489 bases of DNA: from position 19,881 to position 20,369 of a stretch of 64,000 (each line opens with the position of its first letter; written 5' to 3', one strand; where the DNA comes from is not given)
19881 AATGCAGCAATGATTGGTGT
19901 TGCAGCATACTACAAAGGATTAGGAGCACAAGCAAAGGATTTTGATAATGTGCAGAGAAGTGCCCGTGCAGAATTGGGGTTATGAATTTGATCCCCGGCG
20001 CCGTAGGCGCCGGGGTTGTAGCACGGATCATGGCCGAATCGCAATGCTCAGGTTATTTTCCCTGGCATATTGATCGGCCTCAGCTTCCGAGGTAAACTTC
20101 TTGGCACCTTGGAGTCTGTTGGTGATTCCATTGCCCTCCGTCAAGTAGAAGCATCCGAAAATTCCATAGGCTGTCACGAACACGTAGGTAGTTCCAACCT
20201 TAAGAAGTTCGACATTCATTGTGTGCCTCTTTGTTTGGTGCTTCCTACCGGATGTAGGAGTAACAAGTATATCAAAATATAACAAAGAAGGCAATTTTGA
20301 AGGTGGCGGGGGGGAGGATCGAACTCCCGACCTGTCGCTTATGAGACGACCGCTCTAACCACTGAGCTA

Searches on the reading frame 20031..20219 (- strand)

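Call 15: search_protein_families(library=phrogs, proteins=[window:20031-20219:-], max_evalue=1)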
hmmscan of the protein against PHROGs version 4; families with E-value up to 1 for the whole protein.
window:20031-20219:- (63 aa): 1 family
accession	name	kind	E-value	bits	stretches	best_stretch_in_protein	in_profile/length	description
phrog_29717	-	unknown function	0.097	11.7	1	9-45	482-518/962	-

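Call 16: search_protein_families(library=pfam, proteins=[window:20031-20219:-], max_evalue=10)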
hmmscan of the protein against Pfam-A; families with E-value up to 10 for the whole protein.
window:20031-20219:- (63 aa): 0 families
